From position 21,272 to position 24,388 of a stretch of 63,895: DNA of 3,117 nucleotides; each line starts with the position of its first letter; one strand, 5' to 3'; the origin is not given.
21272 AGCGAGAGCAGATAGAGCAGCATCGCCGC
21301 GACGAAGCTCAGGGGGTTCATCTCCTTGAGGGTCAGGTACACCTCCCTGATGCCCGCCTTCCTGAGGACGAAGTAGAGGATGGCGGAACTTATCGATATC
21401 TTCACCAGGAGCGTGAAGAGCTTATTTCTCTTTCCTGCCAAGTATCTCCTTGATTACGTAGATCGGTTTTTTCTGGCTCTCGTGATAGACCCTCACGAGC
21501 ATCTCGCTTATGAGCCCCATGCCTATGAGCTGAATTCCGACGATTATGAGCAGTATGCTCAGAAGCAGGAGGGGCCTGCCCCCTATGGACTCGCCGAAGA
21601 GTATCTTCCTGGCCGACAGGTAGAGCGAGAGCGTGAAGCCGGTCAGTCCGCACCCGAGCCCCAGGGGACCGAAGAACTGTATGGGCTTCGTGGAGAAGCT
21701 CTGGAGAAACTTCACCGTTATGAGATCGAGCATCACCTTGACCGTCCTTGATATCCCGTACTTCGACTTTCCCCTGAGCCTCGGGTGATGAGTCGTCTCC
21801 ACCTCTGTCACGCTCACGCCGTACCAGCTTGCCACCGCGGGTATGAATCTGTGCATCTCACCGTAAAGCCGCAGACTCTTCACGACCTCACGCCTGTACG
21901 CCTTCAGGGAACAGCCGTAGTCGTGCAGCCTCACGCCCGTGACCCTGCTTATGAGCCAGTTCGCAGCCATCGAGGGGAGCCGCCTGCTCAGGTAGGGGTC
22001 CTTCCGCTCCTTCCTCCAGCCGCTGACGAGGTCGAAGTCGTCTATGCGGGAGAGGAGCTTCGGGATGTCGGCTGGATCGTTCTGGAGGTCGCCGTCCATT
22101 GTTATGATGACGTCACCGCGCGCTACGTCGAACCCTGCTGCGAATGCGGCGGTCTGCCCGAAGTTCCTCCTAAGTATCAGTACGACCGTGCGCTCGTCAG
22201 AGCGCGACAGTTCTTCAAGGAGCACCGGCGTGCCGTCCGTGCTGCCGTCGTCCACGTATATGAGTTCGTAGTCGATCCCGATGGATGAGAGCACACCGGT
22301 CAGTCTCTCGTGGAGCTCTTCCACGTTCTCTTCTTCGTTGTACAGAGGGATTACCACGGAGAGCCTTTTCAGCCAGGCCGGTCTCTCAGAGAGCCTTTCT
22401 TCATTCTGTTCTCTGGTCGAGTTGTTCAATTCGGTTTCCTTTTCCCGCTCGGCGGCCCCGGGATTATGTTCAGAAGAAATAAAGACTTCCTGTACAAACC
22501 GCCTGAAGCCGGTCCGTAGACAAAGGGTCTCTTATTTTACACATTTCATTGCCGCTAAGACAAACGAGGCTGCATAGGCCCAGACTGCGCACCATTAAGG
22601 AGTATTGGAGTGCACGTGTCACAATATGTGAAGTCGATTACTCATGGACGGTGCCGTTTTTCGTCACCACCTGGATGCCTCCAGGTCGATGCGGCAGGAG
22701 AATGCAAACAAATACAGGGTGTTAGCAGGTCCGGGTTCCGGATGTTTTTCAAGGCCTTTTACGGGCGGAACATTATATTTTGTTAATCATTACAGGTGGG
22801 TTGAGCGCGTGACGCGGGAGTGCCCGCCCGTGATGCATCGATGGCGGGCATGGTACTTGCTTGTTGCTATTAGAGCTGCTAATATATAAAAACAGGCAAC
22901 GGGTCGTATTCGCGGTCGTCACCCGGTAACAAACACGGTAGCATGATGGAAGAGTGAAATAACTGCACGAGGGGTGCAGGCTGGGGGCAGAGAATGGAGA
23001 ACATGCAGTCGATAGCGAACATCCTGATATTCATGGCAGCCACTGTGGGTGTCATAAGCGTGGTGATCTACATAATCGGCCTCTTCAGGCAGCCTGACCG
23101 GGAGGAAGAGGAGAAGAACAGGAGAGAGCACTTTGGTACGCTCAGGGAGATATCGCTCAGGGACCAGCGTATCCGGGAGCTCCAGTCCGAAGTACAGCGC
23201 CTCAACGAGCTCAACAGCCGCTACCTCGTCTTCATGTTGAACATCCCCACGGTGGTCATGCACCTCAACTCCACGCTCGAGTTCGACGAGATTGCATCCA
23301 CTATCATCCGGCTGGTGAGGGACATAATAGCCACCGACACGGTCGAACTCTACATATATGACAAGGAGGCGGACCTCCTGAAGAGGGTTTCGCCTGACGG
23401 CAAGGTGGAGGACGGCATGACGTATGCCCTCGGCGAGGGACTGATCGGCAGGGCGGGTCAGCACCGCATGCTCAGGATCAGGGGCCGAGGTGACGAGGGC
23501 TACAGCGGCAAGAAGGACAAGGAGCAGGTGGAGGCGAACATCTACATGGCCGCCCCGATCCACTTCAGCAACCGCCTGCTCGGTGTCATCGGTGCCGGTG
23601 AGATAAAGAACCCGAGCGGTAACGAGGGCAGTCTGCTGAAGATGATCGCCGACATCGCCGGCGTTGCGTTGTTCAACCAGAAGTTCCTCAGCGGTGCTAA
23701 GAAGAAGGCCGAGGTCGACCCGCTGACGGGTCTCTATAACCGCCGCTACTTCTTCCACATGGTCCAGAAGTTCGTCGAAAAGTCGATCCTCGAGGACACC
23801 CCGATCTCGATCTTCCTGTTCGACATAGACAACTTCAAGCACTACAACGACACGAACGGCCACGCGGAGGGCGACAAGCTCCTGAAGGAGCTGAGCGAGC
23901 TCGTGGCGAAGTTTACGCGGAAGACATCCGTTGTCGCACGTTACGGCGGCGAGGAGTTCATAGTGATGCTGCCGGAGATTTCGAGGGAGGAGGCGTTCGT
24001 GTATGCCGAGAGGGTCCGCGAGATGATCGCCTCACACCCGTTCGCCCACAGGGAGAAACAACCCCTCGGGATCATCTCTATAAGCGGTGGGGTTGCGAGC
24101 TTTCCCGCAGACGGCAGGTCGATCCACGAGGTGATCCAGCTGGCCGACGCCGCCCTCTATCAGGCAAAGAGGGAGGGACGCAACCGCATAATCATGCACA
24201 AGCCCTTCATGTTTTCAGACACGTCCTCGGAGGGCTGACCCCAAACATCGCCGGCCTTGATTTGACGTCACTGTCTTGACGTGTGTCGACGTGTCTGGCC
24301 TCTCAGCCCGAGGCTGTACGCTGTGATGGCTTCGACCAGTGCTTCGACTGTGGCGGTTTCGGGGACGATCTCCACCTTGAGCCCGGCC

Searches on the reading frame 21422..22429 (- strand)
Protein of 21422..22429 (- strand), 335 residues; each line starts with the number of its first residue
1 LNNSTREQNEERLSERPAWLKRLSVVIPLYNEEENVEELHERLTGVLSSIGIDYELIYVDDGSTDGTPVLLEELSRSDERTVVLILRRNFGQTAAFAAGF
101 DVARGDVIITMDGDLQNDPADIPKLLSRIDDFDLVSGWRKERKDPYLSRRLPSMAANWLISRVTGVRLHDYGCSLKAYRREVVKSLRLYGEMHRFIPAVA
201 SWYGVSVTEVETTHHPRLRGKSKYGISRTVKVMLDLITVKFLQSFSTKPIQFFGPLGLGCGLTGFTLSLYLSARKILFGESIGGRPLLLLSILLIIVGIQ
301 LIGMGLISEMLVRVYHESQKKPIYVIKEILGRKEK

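Call 56: search_protein_families(library=pfam, proteins=[window:21422-22429:-], max_evalue=0.00001)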
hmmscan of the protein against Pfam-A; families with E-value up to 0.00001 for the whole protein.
window:21422-22429:- (335 aa): 2 families
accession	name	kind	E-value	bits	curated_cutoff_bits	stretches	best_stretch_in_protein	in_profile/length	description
PF00535.33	Glycos_transf_2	-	1.1e-31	110.5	23.3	1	24-185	1-166/168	Glycosyl transferase family 2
PF10111.15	Glyco_tranf_2_2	-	2.2e-06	27.8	27.3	1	24-127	1-104/276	Glycosyltransferase like family 2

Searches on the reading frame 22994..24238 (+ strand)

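Call 56: search_protein_families(library=pfam, proteins=[window:22994-24238:+], max_evalue=0.00001)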
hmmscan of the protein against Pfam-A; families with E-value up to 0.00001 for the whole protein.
window:22994-24238:+ (414 aa): 2 families
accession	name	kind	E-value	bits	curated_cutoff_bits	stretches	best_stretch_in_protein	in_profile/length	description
PF00990.26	GGDEF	-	1.4e-46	158.7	23.8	1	239-398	1-161/161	Diguanylate cyclase, GGDEF domain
PF01590.32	GAF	-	1.7e-06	29.1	22.4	1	97-226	2-133/133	GAF domain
